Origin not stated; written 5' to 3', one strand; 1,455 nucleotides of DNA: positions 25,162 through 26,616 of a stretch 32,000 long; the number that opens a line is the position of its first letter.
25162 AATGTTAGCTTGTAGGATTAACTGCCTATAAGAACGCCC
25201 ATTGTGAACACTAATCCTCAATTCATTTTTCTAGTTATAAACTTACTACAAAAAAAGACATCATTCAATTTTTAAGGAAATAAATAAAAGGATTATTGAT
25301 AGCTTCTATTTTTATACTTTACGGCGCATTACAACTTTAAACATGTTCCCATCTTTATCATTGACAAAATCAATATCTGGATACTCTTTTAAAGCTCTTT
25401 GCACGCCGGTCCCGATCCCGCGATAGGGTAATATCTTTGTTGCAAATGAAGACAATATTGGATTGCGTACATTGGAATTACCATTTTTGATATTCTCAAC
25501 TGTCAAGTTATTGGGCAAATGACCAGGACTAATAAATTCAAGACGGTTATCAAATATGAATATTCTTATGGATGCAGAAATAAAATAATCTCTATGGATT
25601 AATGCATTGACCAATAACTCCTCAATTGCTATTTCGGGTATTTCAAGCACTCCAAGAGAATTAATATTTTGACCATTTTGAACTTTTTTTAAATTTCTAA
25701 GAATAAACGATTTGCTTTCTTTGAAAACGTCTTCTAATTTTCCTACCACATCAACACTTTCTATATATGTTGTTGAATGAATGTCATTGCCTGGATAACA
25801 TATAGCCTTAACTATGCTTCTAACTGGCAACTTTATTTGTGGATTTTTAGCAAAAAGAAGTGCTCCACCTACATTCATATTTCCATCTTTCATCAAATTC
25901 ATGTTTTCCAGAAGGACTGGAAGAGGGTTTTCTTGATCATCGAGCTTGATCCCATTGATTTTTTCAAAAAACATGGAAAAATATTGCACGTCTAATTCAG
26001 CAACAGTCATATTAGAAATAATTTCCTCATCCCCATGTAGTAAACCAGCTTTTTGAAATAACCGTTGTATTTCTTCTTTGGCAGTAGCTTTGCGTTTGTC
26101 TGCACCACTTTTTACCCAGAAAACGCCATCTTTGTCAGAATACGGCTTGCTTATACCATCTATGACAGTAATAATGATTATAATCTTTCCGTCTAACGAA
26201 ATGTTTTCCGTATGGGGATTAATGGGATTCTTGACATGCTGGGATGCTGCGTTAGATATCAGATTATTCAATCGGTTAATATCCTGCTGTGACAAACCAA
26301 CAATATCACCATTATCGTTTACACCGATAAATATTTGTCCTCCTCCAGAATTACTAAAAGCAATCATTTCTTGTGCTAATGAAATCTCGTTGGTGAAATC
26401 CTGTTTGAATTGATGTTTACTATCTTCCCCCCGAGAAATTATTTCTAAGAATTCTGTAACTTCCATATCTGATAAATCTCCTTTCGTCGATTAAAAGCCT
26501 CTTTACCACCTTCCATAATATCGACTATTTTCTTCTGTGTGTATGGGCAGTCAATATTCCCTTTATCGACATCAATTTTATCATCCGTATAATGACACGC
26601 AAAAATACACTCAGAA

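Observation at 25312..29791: Candidate undescribed defence system: AbiEi-like regulator, PHP-nuclease/Rad50-like ATPase and AlbA_2(Schlafen-like)-HATPase_c_4 protein in one tight operon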

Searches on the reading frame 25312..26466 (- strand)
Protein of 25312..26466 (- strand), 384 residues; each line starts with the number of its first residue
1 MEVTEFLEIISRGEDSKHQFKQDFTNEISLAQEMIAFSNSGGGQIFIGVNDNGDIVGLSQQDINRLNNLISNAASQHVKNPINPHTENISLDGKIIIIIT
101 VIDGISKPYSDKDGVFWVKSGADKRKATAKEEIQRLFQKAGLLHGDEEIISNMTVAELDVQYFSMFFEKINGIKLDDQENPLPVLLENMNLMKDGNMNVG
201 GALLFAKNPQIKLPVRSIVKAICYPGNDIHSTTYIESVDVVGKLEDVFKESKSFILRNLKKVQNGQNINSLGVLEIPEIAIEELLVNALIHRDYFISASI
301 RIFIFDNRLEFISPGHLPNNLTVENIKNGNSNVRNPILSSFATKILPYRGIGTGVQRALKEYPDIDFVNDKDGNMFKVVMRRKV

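Call 3: search_protein_families(library=pfam, proteins=[window:25312-26466:-], max_evalue=0.01)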
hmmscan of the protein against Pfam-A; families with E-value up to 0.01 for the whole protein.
window:25312-26466:- (384 aa): 2 families
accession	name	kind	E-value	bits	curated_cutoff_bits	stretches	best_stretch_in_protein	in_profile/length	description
PF04326.19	SLFN_AlbA_2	-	1.3e-24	87.5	25.3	1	14-127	1-117/118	Schlafen, AlbA_2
PF13749.12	HATPase_c_4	-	1.4e-13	51.1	26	1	298-363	2-69/89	Putative ATP-dependent DNA helicase recG C-terminal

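Call 4: search_protein_families(library=padloc, proteins=[window:25312-26466:-], max_evalue=0.01)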
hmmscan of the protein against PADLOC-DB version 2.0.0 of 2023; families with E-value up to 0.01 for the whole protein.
window:25312-26466:- (384 aa): 3 families
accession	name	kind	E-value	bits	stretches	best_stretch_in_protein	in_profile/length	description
PDLC02394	pAgo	-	6.1e-14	48.7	1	23-318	52-357/1121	-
PDLC02402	Aga_SIR2-PNTD1-PNTD2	-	8.5e-11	38.7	1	195-323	369-489/876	Class I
PDLC02418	Aga_SIR2-Kinase-PNTD1-PNTD2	-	9.4e-08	28.7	1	165-323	194-367/756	Class I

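Call 5: search_protein_families(library=ncbifam, proteins=[window:25312-26466:-], max_evalue=0.01)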
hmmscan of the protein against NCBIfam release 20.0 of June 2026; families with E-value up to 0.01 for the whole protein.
window:25312-26466:- (384 aa): 0 families

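Call 13: find_homologous_proteins(query=window:25312-26466:-, max_evalue=1e-10)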
Query window:25312-26466:- (384 aa): 6761 proteins with E <= 1e-10 among 8000 candidates; the best 120 are listed.
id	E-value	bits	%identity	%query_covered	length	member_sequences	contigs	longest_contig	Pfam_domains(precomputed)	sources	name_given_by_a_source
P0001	8.5e-248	839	100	100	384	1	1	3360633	PF13749.13,PF04326.20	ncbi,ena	-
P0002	3.8e-226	768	90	100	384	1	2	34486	PF13749.13,PF04326.20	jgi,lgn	-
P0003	7.2e-196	669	78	100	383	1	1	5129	PF13749.13,PF04326.20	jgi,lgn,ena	-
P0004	1.8e-195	667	78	100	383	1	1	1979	PF13749.13,PF04326.20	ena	-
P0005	1.8e-195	667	78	100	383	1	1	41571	PF13749.13,PF04326.20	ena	-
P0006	2.0e-195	667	78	100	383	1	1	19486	PF13749.13,PF04326.20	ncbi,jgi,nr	ncbi:MAG: ATP-dependent DNA helicase RecG [Candidatus Hydrogenedentes bacterium CG07_land_8_20_14_0_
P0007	1.4e-192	658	79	98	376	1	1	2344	PF13749.13,PF04326.20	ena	-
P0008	1.0e-187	642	76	100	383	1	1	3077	PF13749.13,PF04326.20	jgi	-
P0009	1.3e-166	572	65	100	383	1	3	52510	PF13749.13,PF04326.20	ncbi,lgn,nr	ncbi:MAG: putative DNA binding domain-containing protein [Candidatus Omnitrophica bacterium]|nr:puta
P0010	3.1e-165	568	65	100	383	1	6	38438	PF13749.13,PF04326.20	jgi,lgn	jgi:ATP-dependent DNA helicase RecG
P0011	6.5e-165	567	66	100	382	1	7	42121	PF13749.13,PF04326.20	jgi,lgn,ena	-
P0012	8.1e-165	566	65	100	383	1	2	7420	PF13749.13,PF04326.20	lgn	-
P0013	9.0e-165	566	66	99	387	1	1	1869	PF13749.13,PF04326.20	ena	-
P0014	1.1e-164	566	66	99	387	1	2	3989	PF13749.13,PF04326.20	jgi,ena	-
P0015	2.0e-164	565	65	100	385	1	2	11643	PF13749.13,PF04326.20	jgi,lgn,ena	-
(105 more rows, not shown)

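Call 21: find_encoding_contigs(protein=P0001, flank=10000, max_places=3)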
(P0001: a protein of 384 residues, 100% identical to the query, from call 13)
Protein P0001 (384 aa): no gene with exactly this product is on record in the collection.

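Call 23: find_related_loci(query=A1, collection=genome_contigs, flank=8000)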
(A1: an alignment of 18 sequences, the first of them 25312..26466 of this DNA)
Query A1 (384 aa) in genome_contigs; peptide patterns used: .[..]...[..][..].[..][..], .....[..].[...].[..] (x = any residue, [..] = any of these).
599 stretches matched a pattern (row limit reached: there are more); 589 encode a relative of the query (tblastn E <= 1e-3); the best 80 are kept; 80 distinct loci.
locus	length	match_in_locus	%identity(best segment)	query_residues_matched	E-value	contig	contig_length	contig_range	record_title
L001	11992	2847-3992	78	1-383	0e+0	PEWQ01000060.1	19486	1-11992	MAG: Candidatus Hydrogenedentes bacterium CG07_land_8_20_14_0_80_42_17 CG07_land_8_20_14_0.80_scaffold_1103_c, whole gen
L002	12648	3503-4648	66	1-383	2e-171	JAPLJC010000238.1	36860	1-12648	MAG: Deltaproteobacteria bacterium isolate LacPavin_0920_WC90_MAG_58_11 LacPavin_0920_WC90_scaffold_1359908, whole genom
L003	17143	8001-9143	63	1-382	5e-170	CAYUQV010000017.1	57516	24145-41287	MAG TPA_asm: uncultured Methylocucumis sp. isolate SRP272421_co2_532 genome assembly, contig: NODE_830_length_57516_cov_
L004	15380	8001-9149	64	1-384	4e-167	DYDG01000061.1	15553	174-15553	MAG TPA_asm: Marinifilum sp. isolate IMS_BF-2 NODE_851_length_15595_cov_8.039, whole genome shotgun sequence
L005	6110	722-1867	63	1-383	1e-167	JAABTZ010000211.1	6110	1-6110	MAG: Desulfobacteraceae bacterium isolate S25.Bin024 Scaffold_180, whole genome shotgun sequence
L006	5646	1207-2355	61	1-384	3e-168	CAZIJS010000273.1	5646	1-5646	MAG TPA_asm: uncultured Myxococcales bacterium isolate SRP163575_co1_106 genome assembly, contig: NODE_31175_length_5646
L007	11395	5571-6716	63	1-383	3e-166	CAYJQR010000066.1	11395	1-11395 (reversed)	MAG TPA_asm: uncultured Planctomycetia bacterium isolate ERP125453_co1_458 genome assembly, contig: NODE_6471_length_113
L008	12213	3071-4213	62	1-382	1e-165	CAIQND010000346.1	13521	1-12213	MAG: uncultured Methylococcaceae bacterium isolate LinL3_bin-0689 genome assembly, contig: bin-0689:346/947, whole genom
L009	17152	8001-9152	63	1-384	2e-164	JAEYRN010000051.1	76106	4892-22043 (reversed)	MAG: Bacillota bacterium isolate OH_CBB_61 k127_790825, whole genome shotgun sequence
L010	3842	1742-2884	64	1-382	9e-171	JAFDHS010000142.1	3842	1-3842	MAG: Deltaproteobacteria bacterium isolate Meg22_1214_Bin_289 Meg22_1214_Bin_289_scaffold_99350, whole genome shotgun se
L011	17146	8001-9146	63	1-383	1e-164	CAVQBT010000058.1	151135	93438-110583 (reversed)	MAG: uncultured delta proteobacterium isolate MFD02923.bin.2.3 genome assembly, contig: contig_5600, whole genome shotgu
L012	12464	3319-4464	62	1-383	2e-163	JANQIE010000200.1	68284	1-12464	MAG: Desulfobacterales bacterium isolate PL24a_bin.4 k99_1019702, whole genome shotgun sequence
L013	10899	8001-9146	61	1-383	2e-163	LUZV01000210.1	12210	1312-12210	MAG: Anaerolineales bacterium Chloro_02 Chloro_02_contig_32263, whole genome shotgun sequence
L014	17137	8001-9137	61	1-380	2e-162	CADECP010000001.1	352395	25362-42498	MAG: uncultured Acidobacteria bacterium isolate Acidobacteria sp. RBC074 genome assembly, contig: MAG074_1, whole genome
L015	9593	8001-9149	63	1-384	2e-162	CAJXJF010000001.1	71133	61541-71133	MAG TPA_asm: uncultured Nitratifractor sp. isolate ERR1163132_bin.8_MetaBAT_v2.12.1_MAG genome assembly, contig: NODE_1_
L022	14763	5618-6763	62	1-383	7e-161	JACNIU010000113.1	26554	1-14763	MAG: Desulfobacterales bacterium isolate NIOZ-UU19 NIOZ-UU_NODE_2098_length_26554_cov_18.0474, whole genome shotgun sequ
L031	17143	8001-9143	61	1-382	6e-157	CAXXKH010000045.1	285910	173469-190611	MAG: Desulfobacterales bacterium isolate 9e8c302b-4ccc-47c5-97cd-91c71c085a60 genome assembly, contig: contig_45, whole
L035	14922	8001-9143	57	1-382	9e-155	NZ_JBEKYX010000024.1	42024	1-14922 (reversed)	MAG: Terracidiphilus sp. isolate SPRUCE 685 SPRUCE_685_24, whole genome shotgun sequence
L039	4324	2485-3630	59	1-383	1e-157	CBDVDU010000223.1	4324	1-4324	MAG TPA_asm: uncultured Gammaproteobacteria bacterium isolate SRR21487744_concoct_176 genome assembly, contig: ERZ257484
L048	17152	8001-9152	60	1-384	3e-152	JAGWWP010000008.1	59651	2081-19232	MAG: Cyanobacteria bacterium REEB446 contig-150_775, whole genome shotgun sequence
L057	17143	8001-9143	57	1-382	7e-151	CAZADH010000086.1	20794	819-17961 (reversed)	MAG TPA_asm: uncultured bacterium isolate binchicken_co66_272 genome assembly, contig: NODE_4121_length_20794_cov_5.1541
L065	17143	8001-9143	57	1-382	2e-150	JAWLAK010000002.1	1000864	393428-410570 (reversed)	MAG: Thiolinea sp. isolate AC1.102 AC1.102.fa-2, whole genome shotgun sequence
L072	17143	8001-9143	56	1-382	5e-150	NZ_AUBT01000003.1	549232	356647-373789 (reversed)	Alcaligenes phenolicus DSM 16503 G456DRAFT_scaffold00002.2_C, whole genome shotgun sequence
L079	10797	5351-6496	59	1-383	3e-149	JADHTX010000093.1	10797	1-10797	MAG: Methylobacter sp. isolate BS150m-G31 BS-150m-C5615, whole genome shotgun sequence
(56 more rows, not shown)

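Call 28: search_protein_families(library=pfam, proteins=[L022:130-2994:+, L079:782-2752:+, L031:5129-5356:+, L007:166-2955:+, L039:935-2488:+, L048:5758-7974:+, L057:3986-5371:+, L065:6307-8004:+, L072:4040-5347:+, L013:4022-4606:+], max_evalue=0.0001)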
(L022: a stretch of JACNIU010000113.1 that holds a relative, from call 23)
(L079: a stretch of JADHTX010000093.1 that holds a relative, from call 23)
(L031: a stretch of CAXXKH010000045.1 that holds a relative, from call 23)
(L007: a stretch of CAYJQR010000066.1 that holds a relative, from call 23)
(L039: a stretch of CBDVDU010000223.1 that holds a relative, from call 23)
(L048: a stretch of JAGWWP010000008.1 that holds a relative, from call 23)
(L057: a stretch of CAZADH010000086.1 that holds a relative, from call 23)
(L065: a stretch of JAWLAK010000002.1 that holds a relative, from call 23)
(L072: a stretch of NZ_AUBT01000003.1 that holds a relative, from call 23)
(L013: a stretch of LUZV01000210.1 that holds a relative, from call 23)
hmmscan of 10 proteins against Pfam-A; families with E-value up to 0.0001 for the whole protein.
L022:130-2994:+ (954 aa): 1 family
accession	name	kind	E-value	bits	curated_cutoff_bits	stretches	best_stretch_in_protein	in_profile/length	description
PF01555.25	N6_N4_Mtase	-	2.2e-14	54.4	26.7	1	126-184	152-205/221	DNA methylase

L079:782-2752:+ (656 aa): 4 families
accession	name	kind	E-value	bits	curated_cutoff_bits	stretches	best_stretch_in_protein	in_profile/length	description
PF02384.22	N6_Mtase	-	3.4e-102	342.4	20.4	1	136-451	3-309/311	N-6 DNA Methylase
PF12161.14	HsdM_N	-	7.9e-17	62.6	24.5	1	10-123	3-135/135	HsdM N-terminal domain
PF01420.25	Methylase_S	-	2.6e-06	28.2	22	1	537-618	79-163/168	Type I restriction modification DNA specificity domain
PF07669.17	Eco57I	-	6.6e-05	23.5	25.3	0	245-351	59-165/171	Eco57I restriction-modification methylase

L031:5129-5356:+ (75 aa): 4 families
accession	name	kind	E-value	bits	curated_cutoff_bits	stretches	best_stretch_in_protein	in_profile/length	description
PF01381.28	HTH_3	-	1.4e-13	51.1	23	1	11-58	1-48/55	Helix-turn-helix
PF13560.12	HTH_31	-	7e-11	42.7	27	1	9-59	4-55/64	Helix-turn-helix domain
PF12844.13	HTH_19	-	8e-06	26.1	30.2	1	11-57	4-50/64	Helix-turn-helix domain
PF22495.2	HTH_92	-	9.4e-05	22.1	27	0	12-50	1-39/45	RsaL-like HTH domain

L007:166-2955:+ (929 aa): 1 family
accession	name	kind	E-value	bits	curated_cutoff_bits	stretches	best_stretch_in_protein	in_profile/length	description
PF04851.21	ResIII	-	4e-09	37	22.5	1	106-280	7-138/164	Type III restriction enzyme, res subunit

L039:935-2488:+ (517 aa): 2 families
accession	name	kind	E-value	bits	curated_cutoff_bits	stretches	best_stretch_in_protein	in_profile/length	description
PF09820.16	AAA-ATPase_like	-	7e-67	225.6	26.1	1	5-201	1-201/201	Predicted AAA-ATPase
PF08011.17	PDDEXK_9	-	2e-22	79.6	25.5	1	415-507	2-103/105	PD-(D/E)XK nuclease superfamily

L048:5758-7974:+ (738 aa): 1 family
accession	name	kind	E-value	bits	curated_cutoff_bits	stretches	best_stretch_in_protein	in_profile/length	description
PF13166.12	AAA_13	-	2e-114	384.3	36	1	24-721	2-713/713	AAA domain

L057:3986-5371:+ (461 aa): 1 family
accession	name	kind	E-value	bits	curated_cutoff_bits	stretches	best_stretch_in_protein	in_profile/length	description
PF01420.25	Methylase_S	-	9.4e-22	78.4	22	2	3-163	1-154/168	Type I restriction modification DNA specificity domain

L065:6307-8004:+ (565 aa): 1 family
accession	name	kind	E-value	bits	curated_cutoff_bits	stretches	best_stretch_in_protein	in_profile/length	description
PF01555.25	N6_N4_Mtase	-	2.4e-46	158.9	26.7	1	99-395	1-215/221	DNA methylase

L072:4040-5347:+ (435 aa): 2 families
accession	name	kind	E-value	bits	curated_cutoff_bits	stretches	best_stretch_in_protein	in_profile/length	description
PF13455.12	MUG113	-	2.8e-13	50.7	22.3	1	318-406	1-73/73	Meiotically up-regulated gene 113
PF10544.15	T5orf172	-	3.2e-12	47.3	20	1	296-407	1-101/101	T5orf172 domain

L013:4022-4606:+ (195 aa): 1 family
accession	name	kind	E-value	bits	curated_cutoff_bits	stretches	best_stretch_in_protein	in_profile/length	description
PF13338.12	AbiEi_4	-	4.5e-11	43.1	25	1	7-50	5-48/49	Transcriptional regulator, AbiEi antitoxin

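Call 30: list_cluster_members(proteins=[window:25312-26466:-, window:26445-29087:-, window:29119-29724:-])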
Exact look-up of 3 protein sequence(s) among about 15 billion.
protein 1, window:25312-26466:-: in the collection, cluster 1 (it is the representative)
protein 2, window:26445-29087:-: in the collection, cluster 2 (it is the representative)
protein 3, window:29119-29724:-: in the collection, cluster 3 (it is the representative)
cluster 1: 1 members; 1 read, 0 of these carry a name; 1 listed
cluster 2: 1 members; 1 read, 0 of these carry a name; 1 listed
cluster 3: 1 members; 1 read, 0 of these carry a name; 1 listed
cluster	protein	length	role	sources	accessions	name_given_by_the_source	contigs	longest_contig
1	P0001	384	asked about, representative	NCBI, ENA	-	-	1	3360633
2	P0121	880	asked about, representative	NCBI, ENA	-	-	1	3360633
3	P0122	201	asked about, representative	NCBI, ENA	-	-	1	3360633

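Call 31: find_encoding_contigs(protein=P0002, flank=8000, max_places=3)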
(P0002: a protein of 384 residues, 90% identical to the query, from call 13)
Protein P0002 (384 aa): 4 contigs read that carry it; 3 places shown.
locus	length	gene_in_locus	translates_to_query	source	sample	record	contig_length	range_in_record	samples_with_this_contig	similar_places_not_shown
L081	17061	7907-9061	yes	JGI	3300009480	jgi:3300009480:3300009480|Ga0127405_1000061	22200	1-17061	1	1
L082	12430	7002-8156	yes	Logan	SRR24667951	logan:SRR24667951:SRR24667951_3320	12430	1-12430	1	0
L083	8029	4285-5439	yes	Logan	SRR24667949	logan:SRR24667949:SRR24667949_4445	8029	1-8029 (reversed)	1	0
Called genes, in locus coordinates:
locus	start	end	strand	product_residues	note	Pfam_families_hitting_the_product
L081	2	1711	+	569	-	?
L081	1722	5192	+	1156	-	PF02384:N6_Mtase (weak), PF20473:MmeI_Mtase, PF07669:Eco57I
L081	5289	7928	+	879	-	PF02463:SMC_N (faint), PF13304:AAA_21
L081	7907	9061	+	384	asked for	PF04326:SLFN_AlbA_2, PF13749:HATPase_c_4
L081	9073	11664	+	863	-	PF08665:PglZ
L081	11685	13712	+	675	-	PF20442:BrxL_N, PF13337:BrxL_ATPase, PF05362:Lon_C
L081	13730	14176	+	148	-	-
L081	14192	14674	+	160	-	PF08937:ThsB_TIR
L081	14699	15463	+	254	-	PF05066:HARE-HTH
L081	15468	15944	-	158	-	-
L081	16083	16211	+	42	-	-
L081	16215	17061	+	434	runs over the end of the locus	PF00589:Phage_integrase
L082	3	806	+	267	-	?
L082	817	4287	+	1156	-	PF02384:N6_Mtase (weak), PF20473:MmeI_Mtase, PF07669:Eco57I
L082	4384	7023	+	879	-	PF02463:SMC_N (faint), PF13304:AAA_21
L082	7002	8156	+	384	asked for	PF04326:SLFN_AlbA_2, PF13749:HATPase_c_4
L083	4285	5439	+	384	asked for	PF04326:SLFN_AlbA_2, PF13749:HATPase_c_4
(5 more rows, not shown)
